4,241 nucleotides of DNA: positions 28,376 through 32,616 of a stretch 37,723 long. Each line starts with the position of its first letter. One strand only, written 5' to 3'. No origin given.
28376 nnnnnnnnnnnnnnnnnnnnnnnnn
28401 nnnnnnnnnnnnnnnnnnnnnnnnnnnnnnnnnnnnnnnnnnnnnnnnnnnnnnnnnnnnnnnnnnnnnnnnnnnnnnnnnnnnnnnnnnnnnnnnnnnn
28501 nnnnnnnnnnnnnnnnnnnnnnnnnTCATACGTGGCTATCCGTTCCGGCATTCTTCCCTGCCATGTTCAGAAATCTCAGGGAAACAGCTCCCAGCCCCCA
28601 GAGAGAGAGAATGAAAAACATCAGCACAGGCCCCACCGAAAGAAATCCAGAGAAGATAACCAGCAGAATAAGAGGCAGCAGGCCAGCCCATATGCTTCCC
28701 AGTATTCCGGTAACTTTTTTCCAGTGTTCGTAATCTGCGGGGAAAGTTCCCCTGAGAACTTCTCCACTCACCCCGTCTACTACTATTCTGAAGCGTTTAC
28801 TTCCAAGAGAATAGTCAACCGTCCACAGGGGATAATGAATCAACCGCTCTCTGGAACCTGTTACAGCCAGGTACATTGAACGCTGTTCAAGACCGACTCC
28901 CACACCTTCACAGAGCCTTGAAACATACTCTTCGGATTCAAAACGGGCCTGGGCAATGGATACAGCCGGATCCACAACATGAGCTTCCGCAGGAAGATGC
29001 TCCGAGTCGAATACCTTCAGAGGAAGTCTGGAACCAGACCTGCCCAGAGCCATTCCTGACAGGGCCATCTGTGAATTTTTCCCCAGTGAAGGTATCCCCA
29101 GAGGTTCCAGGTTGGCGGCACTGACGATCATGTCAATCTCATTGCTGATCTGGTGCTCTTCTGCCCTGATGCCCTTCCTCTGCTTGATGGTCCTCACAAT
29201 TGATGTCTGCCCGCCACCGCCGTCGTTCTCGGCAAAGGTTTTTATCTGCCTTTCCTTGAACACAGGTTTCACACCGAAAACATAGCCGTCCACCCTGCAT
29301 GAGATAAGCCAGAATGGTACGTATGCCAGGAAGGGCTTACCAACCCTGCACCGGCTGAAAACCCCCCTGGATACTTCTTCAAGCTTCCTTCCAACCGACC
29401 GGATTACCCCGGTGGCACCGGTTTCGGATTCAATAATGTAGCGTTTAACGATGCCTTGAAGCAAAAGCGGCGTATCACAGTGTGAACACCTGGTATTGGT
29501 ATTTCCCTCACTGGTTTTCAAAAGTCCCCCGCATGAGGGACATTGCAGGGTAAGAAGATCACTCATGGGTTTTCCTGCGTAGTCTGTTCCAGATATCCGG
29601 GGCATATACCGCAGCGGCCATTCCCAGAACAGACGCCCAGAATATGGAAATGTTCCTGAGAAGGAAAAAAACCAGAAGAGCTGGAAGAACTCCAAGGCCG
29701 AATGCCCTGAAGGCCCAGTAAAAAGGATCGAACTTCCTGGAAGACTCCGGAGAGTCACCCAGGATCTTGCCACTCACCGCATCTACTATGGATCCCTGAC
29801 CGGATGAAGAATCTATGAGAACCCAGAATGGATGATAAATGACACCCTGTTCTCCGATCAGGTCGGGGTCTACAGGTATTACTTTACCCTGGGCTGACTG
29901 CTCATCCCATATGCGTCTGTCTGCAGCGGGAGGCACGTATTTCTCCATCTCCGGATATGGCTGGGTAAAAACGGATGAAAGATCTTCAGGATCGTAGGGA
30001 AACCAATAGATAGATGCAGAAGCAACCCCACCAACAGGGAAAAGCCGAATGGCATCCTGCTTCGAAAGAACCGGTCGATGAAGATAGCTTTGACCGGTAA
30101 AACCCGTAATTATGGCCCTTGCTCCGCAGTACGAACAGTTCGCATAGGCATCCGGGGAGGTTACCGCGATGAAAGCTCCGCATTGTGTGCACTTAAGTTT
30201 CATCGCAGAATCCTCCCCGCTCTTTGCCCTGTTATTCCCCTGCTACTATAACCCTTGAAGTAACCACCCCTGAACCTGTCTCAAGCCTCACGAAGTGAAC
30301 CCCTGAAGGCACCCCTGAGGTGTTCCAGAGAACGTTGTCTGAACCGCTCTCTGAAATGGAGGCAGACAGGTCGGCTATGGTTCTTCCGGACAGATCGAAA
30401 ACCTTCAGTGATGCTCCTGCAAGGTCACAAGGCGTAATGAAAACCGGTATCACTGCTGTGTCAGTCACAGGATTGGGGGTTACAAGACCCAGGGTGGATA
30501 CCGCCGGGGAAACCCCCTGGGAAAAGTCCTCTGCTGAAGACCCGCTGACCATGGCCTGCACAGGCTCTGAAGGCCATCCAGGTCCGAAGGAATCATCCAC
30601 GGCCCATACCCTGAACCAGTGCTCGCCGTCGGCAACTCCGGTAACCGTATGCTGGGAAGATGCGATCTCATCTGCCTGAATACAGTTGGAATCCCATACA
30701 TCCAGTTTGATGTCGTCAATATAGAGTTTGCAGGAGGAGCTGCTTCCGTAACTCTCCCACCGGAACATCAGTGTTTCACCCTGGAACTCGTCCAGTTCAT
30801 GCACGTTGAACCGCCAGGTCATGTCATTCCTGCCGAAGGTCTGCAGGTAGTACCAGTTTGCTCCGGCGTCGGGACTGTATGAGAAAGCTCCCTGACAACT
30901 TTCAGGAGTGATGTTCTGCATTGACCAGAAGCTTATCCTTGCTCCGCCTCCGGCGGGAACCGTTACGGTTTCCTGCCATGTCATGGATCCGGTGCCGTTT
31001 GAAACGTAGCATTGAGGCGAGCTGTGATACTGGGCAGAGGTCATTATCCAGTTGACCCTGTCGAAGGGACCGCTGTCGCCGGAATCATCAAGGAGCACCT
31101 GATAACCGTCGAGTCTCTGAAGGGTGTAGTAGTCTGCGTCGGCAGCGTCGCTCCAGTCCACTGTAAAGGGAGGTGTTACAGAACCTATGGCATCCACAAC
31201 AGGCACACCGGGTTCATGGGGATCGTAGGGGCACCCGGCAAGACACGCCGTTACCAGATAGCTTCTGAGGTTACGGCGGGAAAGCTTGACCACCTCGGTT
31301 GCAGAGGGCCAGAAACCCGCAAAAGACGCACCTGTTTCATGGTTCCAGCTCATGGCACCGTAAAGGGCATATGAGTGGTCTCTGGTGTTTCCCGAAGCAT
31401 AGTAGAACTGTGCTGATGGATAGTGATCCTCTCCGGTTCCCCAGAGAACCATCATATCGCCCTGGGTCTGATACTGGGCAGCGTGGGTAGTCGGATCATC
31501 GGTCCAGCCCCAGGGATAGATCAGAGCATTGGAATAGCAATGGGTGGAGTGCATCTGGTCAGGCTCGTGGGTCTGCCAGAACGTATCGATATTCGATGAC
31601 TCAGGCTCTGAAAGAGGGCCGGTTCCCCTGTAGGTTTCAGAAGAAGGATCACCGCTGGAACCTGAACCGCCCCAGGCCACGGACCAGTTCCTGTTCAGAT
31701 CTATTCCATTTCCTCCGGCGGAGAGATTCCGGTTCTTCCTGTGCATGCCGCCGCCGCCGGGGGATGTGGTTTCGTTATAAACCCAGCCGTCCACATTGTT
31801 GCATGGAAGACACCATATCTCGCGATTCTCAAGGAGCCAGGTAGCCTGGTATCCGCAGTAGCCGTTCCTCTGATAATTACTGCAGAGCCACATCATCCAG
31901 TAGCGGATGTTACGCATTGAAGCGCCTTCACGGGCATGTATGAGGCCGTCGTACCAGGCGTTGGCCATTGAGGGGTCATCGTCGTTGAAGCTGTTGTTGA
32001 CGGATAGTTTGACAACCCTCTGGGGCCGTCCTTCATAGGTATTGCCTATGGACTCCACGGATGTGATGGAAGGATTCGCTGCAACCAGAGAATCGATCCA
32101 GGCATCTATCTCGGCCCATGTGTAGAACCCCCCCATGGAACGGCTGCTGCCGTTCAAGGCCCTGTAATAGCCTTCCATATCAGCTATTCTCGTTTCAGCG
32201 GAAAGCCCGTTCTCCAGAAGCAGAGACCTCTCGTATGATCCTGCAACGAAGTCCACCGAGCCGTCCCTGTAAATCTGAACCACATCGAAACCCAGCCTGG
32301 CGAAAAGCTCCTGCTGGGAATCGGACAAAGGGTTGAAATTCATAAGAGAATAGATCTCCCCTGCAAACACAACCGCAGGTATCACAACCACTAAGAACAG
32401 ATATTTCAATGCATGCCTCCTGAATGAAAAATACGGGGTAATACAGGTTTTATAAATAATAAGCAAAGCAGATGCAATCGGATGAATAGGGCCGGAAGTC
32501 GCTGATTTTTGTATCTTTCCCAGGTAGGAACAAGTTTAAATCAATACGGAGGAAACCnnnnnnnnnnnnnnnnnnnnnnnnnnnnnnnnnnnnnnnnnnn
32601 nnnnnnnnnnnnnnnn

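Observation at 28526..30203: Shared module architecture in proteins A and B: Zn-ribbon, aromatic x-P-[FL]-W strand, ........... strand, C-terminal TM hairpin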

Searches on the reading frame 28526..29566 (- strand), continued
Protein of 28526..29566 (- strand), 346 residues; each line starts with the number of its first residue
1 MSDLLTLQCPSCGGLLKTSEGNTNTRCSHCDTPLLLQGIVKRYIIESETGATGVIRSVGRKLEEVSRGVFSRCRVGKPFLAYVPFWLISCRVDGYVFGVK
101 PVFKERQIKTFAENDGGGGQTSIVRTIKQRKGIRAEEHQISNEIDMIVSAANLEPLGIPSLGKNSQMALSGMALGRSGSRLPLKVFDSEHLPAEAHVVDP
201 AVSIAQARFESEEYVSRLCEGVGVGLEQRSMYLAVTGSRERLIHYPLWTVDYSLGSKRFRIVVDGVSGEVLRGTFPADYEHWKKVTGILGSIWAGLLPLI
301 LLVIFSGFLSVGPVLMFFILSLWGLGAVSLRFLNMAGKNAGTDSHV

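Call 70: find_related_loci(query=A8, collection=genome_contigs, flank=5000)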
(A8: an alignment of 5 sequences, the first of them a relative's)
Query A8 (368 aa) in genome_contigs; peptide patterns used: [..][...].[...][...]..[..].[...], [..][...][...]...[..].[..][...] (x = any residue, [..] = any of these).
48 stretches matched a pattern; 12 encode a relative of the query (tblastn E <= 1e-3); 12 distinct loci.
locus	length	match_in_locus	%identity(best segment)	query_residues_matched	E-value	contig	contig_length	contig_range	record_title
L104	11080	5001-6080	39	1-339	2e-73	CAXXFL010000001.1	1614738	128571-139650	MAG: bacterium isolate 752fb81a-13fd-4ee9-82f2-ea19cd7f7e31 genome assembly, contig: contig_1, whole genome shotgun sequ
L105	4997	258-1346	36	1-342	9e-70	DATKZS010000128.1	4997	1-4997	MAG TPA_asm: bacterium isolate SMAG_U14251 k141_4479698, whole genome shotgun sequence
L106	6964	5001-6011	36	1-340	2e-66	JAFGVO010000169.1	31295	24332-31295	MAG: Deltaproteobacteria bacterium isolate ZodW_Metabat.174 k87_8471259, whole genome shotgun sequence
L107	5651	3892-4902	30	1-345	4e-54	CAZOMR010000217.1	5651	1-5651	MAG TPA_asm: uncultured bacterium isolate binchicken_co19_524 genome assembly, contig: NODE_25372_length_5651_cov_8.1000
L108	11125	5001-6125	37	1-365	4e-67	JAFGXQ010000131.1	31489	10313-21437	MAG: Deltaproteobacteria bacterium isolate ZodW_Metabat.4 k87_9575694, whole genome shotgun sequence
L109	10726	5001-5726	27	5-250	8e-11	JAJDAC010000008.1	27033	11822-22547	MAG: Candidatus Krumholzibacteriota bacterium isolate OFTM315 OFTM315_7, whole genome shotgun sequence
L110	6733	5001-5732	26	4-244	5e-10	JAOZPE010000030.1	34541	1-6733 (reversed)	MAG: Candidatus Krumholzibacteriia bacterium isolate GMC4.metabat2.160 GMC4_762_length_34541_cov_10.276373, whole genome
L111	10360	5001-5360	31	159-271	3e-9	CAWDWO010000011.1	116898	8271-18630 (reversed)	MAG: Candidatus Krumholzibacteriota bacterium isolate MFD05684.bin.3.341 genome assembly, contig: contig_20002, whole ge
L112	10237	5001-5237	35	195-273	6e-9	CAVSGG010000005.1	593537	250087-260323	MAG: Candidatus Krumholzibacteriota bacterium isolate MFD05684.bin.2.283 genome assembly, contig: contig_54100, whole ge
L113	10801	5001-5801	26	4-271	2e-8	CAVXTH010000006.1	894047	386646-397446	MAG: Candidatus Krumholzibacteriota bacterium isolate MFD05684.bin.1.347 genome assembly, contig: contig_44761, whole ge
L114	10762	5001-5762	23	1-247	4e-7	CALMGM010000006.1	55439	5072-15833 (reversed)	MAG TPA_asm: uncultured bacterium isolate SRR6284162_bin.43_CONCOCT_v1.1_MAG genome assembly, contig: ERZ795126.155, who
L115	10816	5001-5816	26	7-278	2e-8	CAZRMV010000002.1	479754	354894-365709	MAG TPA_asm: uncultured bacterium isolate binchicken_co172_156 genome assembly, contig: NODE_2_length_479754_cov_76.8032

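Call 80: search_protein_families(library=pfam, proteins=[L088:7720-8235:+, L107:1973-3133:+], max_evalue=0.01)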
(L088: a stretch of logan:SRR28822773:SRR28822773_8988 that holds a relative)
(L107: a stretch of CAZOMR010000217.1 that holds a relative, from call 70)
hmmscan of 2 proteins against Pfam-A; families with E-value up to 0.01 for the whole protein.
L088:7720-8235:+ (171 aa): 0 families

L107:1973-3133:+ (386 aa): 15 families
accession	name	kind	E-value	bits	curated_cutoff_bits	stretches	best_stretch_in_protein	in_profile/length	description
PF13421.11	Band_7_1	-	4.7e-60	203.2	24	1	18-230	1-210/211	SPFH domain-Band 7 family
PF12773.13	DZR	-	1.4e-27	96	27.3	4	308-353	1-45/45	Double zinc ribbon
PF13240.11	Zn_Ribbon_1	-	1.1e-22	79.5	25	3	334-356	1-23/23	zinc-ribbon domain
PF01145.31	Band_7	-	3.5e-17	63.4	23.6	1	36-246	2-172/176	SPFH domain / Band 7 family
PF13248.11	Zn_ribbon_3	-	3.9e-16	58.3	27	3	333-356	3-26/26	zinc-ribbon domain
PF24460.1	DUF7575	-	1.1e-11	44.3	28.5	2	333-356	4-27/28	Domain of unknown function (DUF7575)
PF10571.15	UPF0547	-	2e-10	41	29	2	307-326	2-21/26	Uncharacterised protein family UPF0547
PF17032.10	Zn_ribbon_15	-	7.7e-10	39.9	28.9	1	300-326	47-73/73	zinc-ribbon family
PF18912.6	DZR_2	-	7.7e-08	32.5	27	2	333-379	8-55/56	Double zinc ribbon domain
PF07191.17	Zn_ribbon_6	-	2.5e-07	31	25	2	297-337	8-47/67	Double zinc ribbon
PF24463.1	DUF7577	-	1.3e-06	28.3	28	0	335-357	5-27/27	Domain of unknown function (DUF7577)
PF09297.16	Zn_ribbon_NUD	-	0.0031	17.6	24.8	0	319-340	3-29/32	NADH pyrophosphatase zinc ribbon domain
PF10005.14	Zn_ribbon_DZR_6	-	0.0033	18.5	23.4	0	307-330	3-26/93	zinc-ribbon domain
PF14803.11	Zn_ribbon_Nudix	-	0.0037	17.6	25.6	0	320-329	1-10/34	Nudix N-terminal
PF01155.25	HypA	-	0.0083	16.6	28.9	0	294-330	59-97/112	Hydrogenase/urease nickel incorporation, metallochaperone, hypA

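Call 92: search_protein_families(library=pfam, proteins=[P0164, P0181, P0182, P0199, P0255, P0277, P0278, P0270, P0284, P0262], max_evalue=0.001)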
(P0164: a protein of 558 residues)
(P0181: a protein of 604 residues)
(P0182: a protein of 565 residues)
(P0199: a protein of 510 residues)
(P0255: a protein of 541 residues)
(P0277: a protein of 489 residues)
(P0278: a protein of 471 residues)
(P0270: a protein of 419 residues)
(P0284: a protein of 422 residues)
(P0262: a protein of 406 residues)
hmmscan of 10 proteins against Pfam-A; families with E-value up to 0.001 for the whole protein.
P0164 (558 aa): 3 families
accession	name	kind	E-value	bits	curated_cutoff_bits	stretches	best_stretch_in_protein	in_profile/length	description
PF00069.31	Pkinase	-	4e-13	49.8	31.7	1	13-101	157-253/263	Protein kinase domain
PF13191.12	AAA_16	-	1.1e-10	42.7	32.6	1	158-213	2-57/167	AAA ATPase domain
PF07714.23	PK_Tyr_Ser-Thr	-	2e-08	34.3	23.1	1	15-100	166-249/258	Protein tyrosine and serine/threonine kinase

P0181 (604 aa): 0 families

P0182 (565 aa): 0 families

P0199 (510 aa): 0 families

P0255 (541 aa): 1 family
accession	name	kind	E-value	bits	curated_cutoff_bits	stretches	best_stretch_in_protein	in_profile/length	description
PF09297.16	Zn_ribbon_NUD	-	0.00061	19.9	24.8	0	11-36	6-31/32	NADH pyrophosphatase zinc ribbon domain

P0277 (489 aa): 0 families

P0278 (471 aa): 0 families

P0270 (419 aa): 0 families

P0284 (422 aa): 3 families
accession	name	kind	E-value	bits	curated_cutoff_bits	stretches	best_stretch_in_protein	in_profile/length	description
PF17283.8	Zn_ribbon_SprT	-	2e-05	25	28.1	0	86-114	4-33/38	SprT-like zinc ribbon domain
PF07754.17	HVO_2753_ZBP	-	0.00039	20.6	33.2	1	89-128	1-40/46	Small zinc finger protein HVO_2753-like, Zn-binding pocket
PF22289.1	DmmA-like_C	-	0.00053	20.3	27.4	0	79-100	11-32/44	Dimethylamine monooxygenase subunit DmmA-like, C-terminal domain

P0262 (406 aa): 0 families

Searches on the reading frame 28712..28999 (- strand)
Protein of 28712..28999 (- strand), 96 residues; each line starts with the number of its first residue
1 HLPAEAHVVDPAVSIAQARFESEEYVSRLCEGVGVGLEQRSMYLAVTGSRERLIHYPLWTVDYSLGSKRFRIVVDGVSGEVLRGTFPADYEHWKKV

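Call 62: search_solved_structures(query=A6, max_evalue=10, show_alignments=3)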
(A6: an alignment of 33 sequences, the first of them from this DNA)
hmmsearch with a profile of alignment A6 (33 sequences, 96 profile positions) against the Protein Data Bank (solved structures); distinct sequences matched with E-value up to 10: 8.
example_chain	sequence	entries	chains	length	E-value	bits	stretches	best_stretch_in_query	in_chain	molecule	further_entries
1kv3_A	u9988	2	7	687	0.57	13.4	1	62-92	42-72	Protein-glutamine gamma-glutamyltransferase | Transglutaminase 2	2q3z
3s3j_A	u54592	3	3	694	1.3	12.2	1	62-92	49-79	Protein-glutamine gamma-glutamyltransferase 2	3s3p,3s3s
30uc_A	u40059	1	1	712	1.3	12.2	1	62-92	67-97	Protein-glutamine gamma-glutamyltransferase 2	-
6kzb_A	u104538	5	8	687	1.5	12.1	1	62-92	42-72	Protein-glutamine gamma-glutamyltransferase 2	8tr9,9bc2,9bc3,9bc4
4pyg_A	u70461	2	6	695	1.5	12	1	62-92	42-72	Protein-glutamine gamma-glutamyltransferase 2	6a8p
3ly6_A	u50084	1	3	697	1.5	12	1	62-92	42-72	Protein-glutamine gamma-glutamyltransferase 2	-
6otn_A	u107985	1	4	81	3.2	11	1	13-54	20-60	Tropomyosin alpha-3 chain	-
7rmy_A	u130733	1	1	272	7.8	9.7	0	12-55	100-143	De Novo designed tunable homodimer, D_3-337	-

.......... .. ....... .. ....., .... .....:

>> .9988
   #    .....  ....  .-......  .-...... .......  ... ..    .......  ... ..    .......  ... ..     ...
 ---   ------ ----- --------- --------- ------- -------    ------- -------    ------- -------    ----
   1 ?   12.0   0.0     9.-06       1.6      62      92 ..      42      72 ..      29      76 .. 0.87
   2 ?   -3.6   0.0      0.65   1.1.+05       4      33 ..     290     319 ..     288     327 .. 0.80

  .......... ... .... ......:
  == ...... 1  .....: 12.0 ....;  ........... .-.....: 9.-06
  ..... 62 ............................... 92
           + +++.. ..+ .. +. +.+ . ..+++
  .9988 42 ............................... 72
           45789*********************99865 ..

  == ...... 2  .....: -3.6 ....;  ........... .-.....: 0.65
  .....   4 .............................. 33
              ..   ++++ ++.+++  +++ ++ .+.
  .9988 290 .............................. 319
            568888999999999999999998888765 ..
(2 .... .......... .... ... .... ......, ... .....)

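Call 63: search_protein_families(library=pfam, alignment_id=A6, max_evalue=10)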
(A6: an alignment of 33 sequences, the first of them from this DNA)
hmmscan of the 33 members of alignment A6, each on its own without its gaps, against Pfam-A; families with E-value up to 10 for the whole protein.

A. member 1, seq(96 aa): 0 families

B. families by the number of members that match (of 33 scanned): 19 families
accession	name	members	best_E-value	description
PF03413.25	PepSY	7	0.025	Peptidase propeptide and YPEB domain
PF09465.16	LBR_tudor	2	0.00064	Lamin-B receptor of TUDOR domain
PF21475.2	PaaA-like_N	1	0.014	PaaA-like, N-terminal domain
PF21834.1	DUF6894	1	0.021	Domain of unknown function (DUF6894)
PF09782.14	NDUF_B6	1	0.027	NADH:ubiquinone oxidoreductase, NDUFB6/B17 subunit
PF19404.4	DUF5977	1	0.028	Family of unknown function (DUF5977)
PF12563.13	Hemolysin_N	1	0.086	Hemolytic toxin N terminal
PF06613.17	KorB_C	1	0.1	KorB C-terminal beta-barrel domain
PF14384.12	BrnA_antitoxin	1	0.11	BrnA antitoxin of type II toxin-antitoxin system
PF25646.1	SPV1_VP4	1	0.13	Sulfolobus polyhedral virus 1 major capsid protein VP4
PF16885.10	CAC1F_C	1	0.15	Voltage-gated calcium channel subunit alpha, C-term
PF13466.11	STAS_2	1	0.16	STAS domain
PF07087.16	DUF1353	1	0.17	Protein of unknown function (DUF1353)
PF12974.12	Phosphonate-bd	1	0.17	ABC transporter, phosphonate, periplasmic substrate-binding protein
PF07475.17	Hpr_kinase_C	1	0.21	HPr Serine kinase C-terminal domain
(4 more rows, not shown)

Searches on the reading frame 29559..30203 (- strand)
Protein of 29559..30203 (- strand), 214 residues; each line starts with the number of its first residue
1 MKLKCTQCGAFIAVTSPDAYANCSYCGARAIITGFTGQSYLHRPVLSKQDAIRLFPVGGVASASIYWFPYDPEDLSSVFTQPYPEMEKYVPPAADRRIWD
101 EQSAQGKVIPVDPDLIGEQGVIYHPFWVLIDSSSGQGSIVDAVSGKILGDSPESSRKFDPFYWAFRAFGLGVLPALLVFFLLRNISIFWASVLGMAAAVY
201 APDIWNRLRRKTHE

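Call 3: search_protein_families(library=pfam, proteins=[window:29559-30203:-], max_evalue=1)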
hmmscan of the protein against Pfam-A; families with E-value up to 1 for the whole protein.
window:29559-30203:- (214 aa): 4 families
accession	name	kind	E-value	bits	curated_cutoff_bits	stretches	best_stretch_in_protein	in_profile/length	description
PF07295.17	DUF1451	-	0.094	13.3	26.1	1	2-29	113-140/146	Zinc-ribbon containing domain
PF13248.11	Zn_ribbon_3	-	0.15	12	27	0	22-28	4-10/26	zinc-ribbon domain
PF19134.6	DUF5817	-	0.17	12.3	31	1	5-30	6-31/57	Domain of unknown function (DUF5817)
PF06221.18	zf-C2HC5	-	0.18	12.3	25.8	1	4-29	19-43/54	Putative zinc finger motif, C2HC5-type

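Call 4: search_protein_families(library=ncbifam, proteins=[window:29559-30203:-], max_evalue=1)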
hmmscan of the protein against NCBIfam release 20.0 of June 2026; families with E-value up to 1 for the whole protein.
window:29559-30203:- (214 aa): 1 family
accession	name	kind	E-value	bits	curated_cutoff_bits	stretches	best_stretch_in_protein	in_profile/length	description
NF001606.0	PRK00398.1-3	equivalog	0.15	11.9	72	1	1-31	1-30/44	DNA-directed RNA polymerase subunit P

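Call 8: find_homologous_proteins(query=window:29559-30203:-)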
Query window:29559-30203:- (214 aa): 41 proteins with E <= 0.001 among 276 candidates.
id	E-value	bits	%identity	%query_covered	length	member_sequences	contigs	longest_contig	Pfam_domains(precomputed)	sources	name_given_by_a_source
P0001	1.4e-143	494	100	100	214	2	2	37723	-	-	-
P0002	7.9e-128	442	90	100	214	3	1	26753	-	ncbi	-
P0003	1.8e-117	408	81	100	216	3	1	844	-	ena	-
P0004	5.5e-105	368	72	99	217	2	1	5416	-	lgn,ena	-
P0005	2.7e-104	365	71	99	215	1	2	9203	-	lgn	-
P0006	4.1e-95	335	66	99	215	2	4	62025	-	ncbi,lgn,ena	-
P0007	3.0e-94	333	64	98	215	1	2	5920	-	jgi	-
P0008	5.3e-94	332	66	98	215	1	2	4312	-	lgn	-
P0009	8.7e-94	331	67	99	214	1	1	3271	-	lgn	-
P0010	9.5e-90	318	61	100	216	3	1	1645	-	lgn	-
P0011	2.2e-88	313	65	98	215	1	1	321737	-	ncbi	-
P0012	6.8e-88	312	62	98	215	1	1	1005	-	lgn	-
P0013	1.1e-87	311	64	98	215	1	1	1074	-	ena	-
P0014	1.2e-87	311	60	99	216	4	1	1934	PF23548.2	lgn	-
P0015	1.5e-87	311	64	98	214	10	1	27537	-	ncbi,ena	-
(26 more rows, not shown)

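Call 64: search_protein_families(library=padloc, proteins=[window:29559-30203:-], max_evalue=0.01)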
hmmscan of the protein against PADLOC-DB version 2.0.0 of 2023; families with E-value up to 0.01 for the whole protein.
window:29559-30203:- (214 aa): 0 families

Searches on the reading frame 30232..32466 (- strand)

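Call 24: search_protein_families(library=pfam, proteins=[window:30232-32466:-], max_evalue=0.00001)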
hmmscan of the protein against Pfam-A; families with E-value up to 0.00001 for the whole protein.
window:30232-32466:- (744 aa): 2 families
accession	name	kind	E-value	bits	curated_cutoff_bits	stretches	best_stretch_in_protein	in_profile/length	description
PF00246.29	Peptidase_M14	-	1.4e-43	150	21.6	1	120-399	1-283/286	Zinc carboxypeptidase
PF18962.6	Por_Secre_tail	-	1.4e-06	28.9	27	1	664-741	3-75/75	Secretion system C-terminal sorting domain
